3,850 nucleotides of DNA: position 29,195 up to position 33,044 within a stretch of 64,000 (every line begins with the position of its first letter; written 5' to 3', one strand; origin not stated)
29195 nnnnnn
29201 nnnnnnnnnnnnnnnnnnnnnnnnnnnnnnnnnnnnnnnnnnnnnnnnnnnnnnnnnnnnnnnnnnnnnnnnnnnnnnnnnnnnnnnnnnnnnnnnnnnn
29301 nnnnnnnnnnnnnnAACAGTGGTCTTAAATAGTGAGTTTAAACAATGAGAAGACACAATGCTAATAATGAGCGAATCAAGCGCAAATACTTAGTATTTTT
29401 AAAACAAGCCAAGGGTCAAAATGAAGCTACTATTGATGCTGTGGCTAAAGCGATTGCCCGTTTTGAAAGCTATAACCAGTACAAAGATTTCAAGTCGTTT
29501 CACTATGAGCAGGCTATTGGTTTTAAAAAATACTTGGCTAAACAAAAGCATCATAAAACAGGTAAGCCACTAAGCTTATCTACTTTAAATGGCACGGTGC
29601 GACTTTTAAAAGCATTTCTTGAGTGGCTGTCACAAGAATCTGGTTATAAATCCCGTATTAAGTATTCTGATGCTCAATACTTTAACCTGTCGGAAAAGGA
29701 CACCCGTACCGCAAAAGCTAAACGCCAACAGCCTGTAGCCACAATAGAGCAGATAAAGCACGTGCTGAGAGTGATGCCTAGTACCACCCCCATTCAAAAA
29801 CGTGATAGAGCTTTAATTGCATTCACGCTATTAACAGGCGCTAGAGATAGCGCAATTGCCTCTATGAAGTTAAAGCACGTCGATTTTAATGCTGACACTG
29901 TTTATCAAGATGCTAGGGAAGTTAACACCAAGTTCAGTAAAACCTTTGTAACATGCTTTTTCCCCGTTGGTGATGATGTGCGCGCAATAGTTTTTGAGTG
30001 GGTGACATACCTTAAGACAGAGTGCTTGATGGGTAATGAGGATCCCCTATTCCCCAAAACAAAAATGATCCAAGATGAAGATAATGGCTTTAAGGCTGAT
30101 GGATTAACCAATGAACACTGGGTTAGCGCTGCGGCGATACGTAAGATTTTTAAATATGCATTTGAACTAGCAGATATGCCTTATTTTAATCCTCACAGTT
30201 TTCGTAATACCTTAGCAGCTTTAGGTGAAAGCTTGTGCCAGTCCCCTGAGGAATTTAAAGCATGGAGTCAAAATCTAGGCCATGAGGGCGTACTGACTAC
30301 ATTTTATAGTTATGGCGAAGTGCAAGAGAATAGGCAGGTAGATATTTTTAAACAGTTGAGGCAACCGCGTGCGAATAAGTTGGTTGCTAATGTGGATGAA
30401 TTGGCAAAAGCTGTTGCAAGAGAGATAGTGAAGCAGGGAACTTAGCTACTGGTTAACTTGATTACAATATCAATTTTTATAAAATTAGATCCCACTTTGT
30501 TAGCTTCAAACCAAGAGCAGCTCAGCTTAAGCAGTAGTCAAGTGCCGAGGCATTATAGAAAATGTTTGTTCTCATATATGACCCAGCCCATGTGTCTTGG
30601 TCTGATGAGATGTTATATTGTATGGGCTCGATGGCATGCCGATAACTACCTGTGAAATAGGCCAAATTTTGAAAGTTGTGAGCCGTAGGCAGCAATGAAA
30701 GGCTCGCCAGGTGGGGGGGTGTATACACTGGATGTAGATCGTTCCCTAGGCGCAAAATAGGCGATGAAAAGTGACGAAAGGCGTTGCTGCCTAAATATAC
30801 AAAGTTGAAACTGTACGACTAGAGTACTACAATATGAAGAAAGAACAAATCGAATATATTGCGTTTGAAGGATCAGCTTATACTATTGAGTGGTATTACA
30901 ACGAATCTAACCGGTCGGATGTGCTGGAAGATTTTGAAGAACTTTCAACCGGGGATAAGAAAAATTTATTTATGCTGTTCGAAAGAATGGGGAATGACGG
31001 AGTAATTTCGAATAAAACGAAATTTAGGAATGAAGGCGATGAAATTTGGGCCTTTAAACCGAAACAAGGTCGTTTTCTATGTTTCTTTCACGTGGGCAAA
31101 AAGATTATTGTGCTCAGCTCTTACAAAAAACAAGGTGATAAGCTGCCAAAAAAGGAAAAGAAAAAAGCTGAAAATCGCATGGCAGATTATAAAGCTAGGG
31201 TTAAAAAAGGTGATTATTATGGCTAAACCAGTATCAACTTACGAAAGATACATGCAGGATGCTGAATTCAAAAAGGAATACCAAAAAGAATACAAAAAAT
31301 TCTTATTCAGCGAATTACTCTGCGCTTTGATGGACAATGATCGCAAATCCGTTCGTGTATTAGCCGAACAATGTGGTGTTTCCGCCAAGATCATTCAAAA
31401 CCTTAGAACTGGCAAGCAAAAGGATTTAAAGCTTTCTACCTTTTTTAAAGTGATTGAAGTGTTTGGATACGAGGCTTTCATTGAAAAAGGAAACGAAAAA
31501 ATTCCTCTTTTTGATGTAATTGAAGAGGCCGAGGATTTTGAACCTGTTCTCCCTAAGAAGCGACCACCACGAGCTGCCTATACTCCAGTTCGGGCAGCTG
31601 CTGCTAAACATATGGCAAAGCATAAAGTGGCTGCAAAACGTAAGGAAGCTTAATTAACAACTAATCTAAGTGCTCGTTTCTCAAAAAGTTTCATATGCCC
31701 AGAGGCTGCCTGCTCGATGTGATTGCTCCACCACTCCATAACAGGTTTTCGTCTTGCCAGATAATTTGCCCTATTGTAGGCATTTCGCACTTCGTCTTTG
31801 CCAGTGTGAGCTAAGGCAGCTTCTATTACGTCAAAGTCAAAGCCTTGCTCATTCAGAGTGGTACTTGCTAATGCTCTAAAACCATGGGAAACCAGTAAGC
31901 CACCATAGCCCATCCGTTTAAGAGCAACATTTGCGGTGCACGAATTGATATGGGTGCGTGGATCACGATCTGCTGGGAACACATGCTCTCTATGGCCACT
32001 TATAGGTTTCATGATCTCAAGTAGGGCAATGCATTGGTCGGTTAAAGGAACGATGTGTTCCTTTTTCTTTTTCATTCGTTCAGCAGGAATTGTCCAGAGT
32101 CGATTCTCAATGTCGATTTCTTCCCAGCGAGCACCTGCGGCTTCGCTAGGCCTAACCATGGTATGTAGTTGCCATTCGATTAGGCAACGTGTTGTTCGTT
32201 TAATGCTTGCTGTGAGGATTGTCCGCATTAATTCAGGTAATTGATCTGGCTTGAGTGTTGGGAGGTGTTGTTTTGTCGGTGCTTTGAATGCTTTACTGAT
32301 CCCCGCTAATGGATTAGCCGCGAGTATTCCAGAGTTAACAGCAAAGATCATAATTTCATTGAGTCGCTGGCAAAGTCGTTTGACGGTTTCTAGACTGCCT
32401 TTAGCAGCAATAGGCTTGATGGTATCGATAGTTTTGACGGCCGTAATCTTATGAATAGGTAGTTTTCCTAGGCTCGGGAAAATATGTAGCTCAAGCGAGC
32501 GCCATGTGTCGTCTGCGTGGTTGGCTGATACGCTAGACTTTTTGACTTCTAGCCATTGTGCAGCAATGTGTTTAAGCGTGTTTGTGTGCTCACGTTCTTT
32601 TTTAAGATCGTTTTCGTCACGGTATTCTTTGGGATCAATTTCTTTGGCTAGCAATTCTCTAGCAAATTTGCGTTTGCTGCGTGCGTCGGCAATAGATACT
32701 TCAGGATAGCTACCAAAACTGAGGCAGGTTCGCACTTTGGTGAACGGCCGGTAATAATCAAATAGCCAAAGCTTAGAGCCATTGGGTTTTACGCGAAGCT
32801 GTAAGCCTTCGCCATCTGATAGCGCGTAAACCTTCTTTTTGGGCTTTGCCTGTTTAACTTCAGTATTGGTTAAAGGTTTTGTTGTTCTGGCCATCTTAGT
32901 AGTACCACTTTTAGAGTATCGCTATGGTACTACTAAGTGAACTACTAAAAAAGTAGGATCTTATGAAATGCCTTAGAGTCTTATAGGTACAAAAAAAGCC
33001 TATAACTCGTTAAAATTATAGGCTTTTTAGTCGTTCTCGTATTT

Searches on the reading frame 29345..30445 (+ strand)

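Call 3: search_protein_families(library=pfam, proteins=[window:29345-30445:+], max_evalue=0.01)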
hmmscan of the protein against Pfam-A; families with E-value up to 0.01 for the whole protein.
window:29345-30445:+ (366 aa): 2 families
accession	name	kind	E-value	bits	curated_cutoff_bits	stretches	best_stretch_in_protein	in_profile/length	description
PF00589.27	Phage_integrase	-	9e-11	42.3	27.1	1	135-327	6-169/172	Phage integrase family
PF13495.12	Phage_int_SAM_4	-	0.003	18.4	27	1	21-97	10-80/85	Phage integrase, N-terminal SAM-like domain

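Call 4: search_protein_families(library=padloc, proteins=[window:29345-30445:+], max_evalue=0.01)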
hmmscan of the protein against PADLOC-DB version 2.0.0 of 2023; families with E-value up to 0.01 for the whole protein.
window:29345-30445:+ (366 aa): 0 families

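Call 5: search_protein_families(library=ncbifam, proteins=[window:29345-30445:+], max_evalue=0.01)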
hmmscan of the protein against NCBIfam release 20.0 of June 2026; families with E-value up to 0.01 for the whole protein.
window:29345-30445:+ (366 aa): 6 families
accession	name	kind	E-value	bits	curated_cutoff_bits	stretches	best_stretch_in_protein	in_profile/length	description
NF040815.2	recomb_XerA_Arch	equivalog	1.3e-15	57.7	220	1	20-186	7-146/263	site-specific tyrosine recombinase/integron integrase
TIGR02224.1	recomb_XerC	equivalog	2e-13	50.4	335.15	1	14-344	2-294/295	tyrosine recombinase XerC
NF003462.0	PRK05084.1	equivalog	3.3e-10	39.2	267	1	151-186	194-229/360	tyrosine recombinase XerS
TIGR02225.1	recomb_XerD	equivalog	4.4e-10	39.3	329.6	1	14-239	2-206/290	site-specific tyrosine recombinase XerD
NF002331.0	PRK01287.1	subfamily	9.7e-10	37.9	371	1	15-186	33-196/365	site-specific tyrosine recombinase XerC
NF001399.0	PRK00283.1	subfamily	7.8e-09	35.2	279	1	12-337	9-294/300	tyrosine recombinase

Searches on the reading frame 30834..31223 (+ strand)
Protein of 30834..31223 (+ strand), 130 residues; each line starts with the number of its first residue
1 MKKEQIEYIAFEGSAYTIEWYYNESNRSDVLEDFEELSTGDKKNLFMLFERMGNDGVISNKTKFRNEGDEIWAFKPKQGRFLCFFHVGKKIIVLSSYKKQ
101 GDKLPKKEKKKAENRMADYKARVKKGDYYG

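Call 42: search_protein_families(library=pfam, proteins=[window:30834-31223:+], max_evalue=0.01)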
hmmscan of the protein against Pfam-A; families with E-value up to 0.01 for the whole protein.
window:30834-31223:+ (130 aa): 1 family
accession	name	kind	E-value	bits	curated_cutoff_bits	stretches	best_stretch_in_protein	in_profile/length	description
PF05973.20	Gp49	-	1.1e-12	48.2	23.9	1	32-116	1-89/90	Phage derived protein Gp49-like (DUF891)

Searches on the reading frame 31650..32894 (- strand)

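Call 42: search_protein_families(library=pfam, proteins=[window:31650-32894:-], max_evalue=0.01)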
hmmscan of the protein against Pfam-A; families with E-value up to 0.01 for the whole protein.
window:31650-32894:- (414 aa): 4 families
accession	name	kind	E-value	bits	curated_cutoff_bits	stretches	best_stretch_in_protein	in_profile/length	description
PF00589.27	Phage_integrase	-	4e-29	102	27.1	1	213-378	2-170/172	Phage integrase family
PF13356.12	Arm-DNA-bind_3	-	4.8e-23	81.5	27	1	8-94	1-82/83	Arm DNA-binding domain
PF22022.2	Phage_int_M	-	9e-22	77.6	27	1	108-201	2-95/96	Phage integrase central domain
PF14659.12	Phage_int_SAM_3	-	2.4e-05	24.9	22.6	1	106-155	1-50/58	Phage integrase, N-terminal SAM-like domain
